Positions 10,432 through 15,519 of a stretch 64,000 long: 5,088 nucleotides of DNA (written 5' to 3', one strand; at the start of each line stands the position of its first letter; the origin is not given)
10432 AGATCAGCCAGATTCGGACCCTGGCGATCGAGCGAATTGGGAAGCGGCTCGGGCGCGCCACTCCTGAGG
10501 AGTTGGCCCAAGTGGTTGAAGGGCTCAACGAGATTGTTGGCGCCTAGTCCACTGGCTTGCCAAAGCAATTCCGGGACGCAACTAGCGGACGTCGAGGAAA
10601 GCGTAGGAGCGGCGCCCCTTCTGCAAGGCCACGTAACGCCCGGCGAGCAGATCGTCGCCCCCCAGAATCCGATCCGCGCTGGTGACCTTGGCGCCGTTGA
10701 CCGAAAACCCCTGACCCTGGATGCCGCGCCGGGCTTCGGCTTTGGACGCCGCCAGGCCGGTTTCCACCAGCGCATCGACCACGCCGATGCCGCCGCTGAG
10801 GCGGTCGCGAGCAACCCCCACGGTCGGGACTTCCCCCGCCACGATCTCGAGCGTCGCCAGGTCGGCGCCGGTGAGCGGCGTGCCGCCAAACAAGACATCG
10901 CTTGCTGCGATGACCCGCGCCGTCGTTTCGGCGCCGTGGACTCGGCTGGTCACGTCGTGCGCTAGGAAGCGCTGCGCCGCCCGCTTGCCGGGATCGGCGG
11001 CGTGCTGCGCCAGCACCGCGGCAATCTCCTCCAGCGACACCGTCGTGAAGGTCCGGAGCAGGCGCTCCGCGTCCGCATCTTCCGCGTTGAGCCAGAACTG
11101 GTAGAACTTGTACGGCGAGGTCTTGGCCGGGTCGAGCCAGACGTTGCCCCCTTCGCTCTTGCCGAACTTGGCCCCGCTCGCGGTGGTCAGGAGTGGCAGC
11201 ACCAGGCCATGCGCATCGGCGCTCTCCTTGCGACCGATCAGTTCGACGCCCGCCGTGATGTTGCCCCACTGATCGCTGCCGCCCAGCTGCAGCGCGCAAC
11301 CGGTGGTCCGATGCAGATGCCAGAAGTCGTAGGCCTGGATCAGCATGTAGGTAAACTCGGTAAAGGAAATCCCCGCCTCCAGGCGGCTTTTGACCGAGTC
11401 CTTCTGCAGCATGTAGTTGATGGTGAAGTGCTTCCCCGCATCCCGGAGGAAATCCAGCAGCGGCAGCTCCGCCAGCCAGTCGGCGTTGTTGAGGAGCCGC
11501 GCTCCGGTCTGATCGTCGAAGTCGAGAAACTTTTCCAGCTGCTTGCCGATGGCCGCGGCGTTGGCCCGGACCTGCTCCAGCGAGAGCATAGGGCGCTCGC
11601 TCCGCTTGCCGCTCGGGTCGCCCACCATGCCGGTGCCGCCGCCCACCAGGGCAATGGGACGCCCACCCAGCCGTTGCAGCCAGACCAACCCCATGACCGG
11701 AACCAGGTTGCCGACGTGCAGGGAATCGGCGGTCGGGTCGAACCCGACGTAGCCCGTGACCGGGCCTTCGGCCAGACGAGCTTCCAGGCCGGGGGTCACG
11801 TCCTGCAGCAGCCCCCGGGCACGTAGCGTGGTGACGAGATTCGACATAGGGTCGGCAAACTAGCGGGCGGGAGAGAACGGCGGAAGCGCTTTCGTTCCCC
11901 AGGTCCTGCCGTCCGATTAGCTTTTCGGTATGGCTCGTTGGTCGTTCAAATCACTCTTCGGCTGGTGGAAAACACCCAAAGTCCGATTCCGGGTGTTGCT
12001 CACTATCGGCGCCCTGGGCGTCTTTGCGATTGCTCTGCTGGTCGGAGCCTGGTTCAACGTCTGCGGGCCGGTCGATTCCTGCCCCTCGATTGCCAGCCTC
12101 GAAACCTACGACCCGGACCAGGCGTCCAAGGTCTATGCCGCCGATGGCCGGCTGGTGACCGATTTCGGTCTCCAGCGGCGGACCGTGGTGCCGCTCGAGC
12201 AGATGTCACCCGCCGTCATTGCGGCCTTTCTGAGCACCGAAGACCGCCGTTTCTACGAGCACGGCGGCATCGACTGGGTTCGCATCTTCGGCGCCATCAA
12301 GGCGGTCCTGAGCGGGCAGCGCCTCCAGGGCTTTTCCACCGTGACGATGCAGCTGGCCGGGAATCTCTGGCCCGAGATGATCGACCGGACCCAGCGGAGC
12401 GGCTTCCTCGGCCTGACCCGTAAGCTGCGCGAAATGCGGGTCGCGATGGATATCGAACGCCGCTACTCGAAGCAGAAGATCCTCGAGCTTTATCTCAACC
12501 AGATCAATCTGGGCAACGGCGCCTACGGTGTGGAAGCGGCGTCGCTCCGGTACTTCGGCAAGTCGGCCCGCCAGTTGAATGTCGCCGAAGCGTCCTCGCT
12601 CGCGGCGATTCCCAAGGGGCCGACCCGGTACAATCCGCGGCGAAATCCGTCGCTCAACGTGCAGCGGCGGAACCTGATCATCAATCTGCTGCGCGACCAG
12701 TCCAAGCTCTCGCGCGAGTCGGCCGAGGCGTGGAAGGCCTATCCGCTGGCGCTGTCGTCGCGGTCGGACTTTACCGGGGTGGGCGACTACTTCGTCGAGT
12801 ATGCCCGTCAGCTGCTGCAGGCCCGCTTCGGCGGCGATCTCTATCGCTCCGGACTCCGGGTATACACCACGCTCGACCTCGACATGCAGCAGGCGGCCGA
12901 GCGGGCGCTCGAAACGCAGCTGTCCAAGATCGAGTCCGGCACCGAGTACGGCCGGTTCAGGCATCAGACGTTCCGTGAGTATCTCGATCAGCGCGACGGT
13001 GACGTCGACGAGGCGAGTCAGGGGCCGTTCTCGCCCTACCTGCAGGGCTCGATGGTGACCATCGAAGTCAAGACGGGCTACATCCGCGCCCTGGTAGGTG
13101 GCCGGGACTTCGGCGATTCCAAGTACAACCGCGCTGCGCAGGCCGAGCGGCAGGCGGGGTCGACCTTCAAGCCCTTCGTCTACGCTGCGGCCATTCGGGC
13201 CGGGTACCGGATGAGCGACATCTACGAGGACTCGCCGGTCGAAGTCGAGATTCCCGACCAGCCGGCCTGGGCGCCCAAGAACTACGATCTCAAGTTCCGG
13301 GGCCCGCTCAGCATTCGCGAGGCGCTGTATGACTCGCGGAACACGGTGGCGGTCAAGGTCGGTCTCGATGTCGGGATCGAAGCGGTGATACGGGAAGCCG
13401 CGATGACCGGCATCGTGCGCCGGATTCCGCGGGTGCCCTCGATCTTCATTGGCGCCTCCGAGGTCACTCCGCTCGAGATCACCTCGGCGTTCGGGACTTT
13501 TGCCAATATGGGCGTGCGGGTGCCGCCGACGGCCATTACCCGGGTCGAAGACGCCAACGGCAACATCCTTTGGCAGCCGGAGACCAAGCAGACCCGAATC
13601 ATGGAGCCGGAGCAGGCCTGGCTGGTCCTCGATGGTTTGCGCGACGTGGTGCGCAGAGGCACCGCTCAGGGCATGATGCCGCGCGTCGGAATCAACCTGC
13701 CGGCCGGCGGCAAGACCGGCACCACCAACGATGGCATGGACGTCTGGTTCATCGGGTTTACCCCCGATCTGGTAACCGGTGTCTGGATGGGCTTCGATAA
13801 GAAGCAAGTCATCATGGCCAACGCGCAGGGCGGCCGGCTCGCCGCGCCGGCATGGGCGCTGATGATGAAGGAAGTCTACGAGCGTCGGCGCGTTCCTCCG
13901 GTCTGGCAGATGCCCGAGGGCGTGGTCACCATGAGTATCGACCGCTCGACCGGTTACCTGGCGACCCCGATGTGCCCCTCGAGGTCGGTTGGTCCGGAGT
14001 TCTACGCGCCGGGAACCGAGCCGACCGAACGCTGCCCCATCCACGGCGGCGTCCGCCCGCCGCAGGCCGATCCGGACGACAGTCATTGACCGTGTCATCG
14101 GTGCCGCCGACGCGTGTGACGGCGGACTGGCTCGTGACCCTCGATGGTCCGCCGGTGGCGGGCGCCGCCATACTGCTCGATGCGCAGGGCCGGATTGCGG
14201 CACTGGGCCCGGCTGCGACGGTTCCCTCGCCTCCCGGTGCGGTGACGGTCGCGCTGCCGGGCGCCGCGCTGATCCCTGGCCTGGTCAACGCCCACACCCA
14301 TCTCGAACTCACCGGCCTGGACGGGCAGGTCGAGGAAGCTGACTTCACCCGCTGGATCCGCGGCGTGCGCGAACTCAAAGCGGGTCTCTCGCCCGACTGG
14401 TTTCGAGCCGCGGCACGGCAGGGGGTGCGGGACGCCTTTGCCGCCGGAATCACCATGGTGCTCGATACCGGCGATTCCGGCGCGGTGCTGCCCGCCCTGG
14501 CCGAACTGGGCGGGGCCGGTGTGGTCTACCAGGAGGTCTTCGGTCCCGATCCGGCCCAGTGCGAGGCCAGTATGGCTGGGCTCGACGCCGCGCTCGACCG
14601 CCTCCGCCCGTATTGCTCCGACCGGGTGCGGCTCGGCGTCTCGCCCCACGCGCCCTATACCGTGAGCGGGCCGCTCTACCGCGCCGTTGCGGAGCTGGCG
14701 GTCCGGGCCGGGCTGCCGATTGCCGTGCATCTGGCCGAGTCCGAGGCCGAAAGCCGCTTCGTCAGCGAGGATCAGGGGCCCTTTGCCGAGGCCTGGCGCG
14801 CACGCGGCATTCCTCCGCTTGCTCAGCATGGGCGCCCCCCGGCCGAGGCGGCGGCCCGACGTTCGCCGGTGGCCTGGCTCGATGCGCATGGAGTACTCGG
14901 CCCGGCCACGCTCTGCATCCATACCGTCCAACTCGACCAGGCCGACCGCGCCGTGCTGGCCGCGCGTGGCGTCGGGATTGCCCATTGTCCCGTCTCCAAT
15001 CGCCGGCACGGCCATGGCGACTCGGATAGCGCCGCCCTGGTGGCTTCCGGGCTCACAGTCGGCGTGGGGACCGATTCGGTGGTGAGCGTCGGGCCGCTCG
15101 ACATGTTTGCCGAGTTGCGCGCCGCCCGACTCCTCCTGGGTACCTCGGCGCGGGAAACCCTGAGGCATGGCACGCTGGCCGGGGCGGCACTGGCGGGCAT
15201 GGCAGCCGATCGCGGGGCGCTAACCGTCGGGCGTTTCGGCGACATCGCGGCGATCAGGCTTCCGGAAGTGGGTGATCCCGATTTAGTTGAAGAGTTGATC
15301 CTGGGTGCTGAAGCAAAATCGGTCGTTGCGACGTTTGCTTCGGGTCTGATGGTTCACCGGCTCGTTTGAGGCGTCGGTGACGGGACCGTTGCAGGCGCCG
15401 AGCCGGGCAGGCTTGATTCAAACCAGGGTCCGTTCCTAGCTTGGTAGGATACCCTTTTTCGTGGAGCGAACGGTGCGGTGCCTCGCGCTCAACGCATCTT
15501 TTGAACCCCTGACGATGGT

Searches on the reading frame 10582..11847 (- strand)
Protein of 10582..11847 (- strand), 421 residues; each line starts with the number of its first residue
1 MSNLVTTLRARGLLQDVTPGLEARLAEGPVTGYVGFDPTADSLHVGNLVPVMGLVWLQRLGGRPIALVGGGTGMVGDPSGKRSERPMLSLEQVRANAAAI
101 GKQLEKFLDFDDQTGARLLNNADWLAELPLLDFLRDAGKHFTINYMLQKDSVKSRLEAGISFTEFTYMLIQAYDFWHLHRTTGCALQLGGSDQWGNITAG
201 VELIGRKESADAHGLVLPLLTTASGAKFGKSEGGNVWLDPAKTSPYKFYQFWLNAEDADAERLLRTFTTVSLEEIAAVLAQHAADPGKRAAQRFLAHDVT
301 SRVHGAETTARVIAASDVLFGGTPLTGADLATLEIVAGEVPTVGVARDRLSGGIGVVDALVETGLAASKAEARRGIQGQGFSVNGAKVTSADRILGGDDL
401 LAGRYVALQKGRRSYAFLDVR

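Call 64: search_protein_families(library=pfam, proteins=[window:10582-11847:-], max_evalue=0.0001)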
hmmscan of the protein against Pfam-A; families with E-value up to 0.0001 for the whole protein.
window:10582-11847:- (421 aa): 3 families
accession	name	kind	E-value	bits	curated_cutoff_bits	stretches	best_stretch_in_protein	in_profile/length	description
PF00579.31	tRNA-synt_1b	-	2.6e-80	270.3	21.1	1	27-320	3-291/292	tRNA synthetases class I (W and Y)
PF22421.1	SYY_C-terminal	-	2.7e-14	53.2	27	1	337-417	6-82/83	Tyrosine--tRNA ligase SYY-like C-terminal domain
PF01479.30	S4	-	3e-06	27.3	22.8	1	358-399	5-47/48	S4 domain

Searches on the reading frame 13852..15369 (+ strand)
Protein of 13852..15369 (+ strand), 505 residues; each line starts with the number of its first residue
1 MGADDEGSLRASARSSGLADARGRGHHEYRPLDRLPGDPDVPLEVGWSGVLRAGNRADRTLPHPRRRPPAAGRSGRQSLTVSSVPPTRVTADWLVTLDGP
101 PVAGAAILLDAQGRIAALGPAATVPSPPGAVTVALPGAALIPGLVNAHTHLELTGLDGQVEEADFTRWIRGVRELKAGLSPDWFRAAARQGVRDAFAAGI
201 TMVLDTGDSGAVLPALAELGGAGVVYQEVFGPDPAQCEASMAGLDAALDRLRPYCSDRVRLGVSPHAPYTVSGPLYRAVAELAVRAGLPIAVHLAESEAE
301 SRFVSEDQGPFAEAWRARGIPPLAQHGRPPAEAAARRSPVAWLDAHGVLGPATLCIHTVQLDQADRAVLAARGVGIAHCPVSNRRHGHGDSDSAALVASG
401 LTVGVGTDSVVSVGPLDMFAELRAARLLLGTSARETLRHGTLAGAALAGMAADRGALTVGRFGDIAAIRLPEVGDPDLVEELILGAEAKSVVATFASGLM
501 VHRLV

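Call 25: search_protein_families(library=ncbifam, proteins=[window:13852-15369:+], max_evalue=0.001)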
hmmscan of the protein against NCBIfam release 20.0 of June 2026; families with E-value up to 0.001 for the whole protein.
window:13852-15369:+ (505 aa): 28 families (the best 25 are shown)
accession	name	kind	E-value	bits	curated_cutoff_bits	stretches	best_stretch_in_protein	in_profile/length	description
NF006549.0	PRK09045.1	equivalog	1.7e-42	145.6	540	2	337-474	239-384/444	TRZ/ATZ family hydrolase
NF006269.1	PRK08418.1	equivalog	5.3e-37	127.5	320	1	136-487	52-395/408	aminofutalosine deaminase family hydrolase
NF006055.0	PRK08203.1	equivalog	1.4e-35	122.8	532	3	338-489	254-414/455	8-oxoguanine deaminase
NF005557.0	PRK07228.1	equivalog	1.2e-32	113.2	522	2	337-501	235-412/445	5'-deoxyadenosine deaminase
NF006681.0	PRK09229.1-2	equivalog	9.7e-32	110.3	362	2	333-501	247-424/451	formimidoylglutamate deiminase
NF004701.0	PRK06038.1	equivalog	9.6e-30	103.6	609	2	336-465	227-362/432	N-ethylammeline chlorohydrolase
NF005211.0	PRK06687.1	equivalog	8.2e-29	100.6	703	2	337-468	232-371/419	TRZ/ATZ family protein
NF006252.0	PRK08393.1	equivalog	1.5e-27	96.7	617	2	337-498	225-395/424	N-ethylammeline chlorohydrolase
NF009059.0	PRK12393.1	equivalog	4.5e-26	91.6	543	2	336-471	256-397/460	amidohydrolase family protein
NF012037.0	PRK15493.1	equivalog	1.5e-25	89.9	779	2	332-431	228-327/435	bifunctional S-methyl-5'-thioadenosine deaminase/S-adenosylhomocysteine deaminase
TIGR02022.1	hutF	equivalog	2.7e-22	79.2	413.05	2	333-461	247-376/455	formimidoylglutamate deiminase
NF006056.0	PRK08204.1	subfamily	2.1e-21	76.2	391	2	333-470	227-381/449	hypothetical protein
NF004995.0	PRK06380.1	subfamily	9.3e-17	61.1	567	2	338-429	223-315/418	metal-dependent hydrolase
NF006684.0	PRK09229.1-5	equivalog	1.2e-14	53.9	525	1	335-461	249-376/456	formimidoylglutamate deiminase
NF004801.0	PRK06151.1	subfamily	1.4e-14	53.8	416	1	334-500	255-436/491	chlorohydrolase family protein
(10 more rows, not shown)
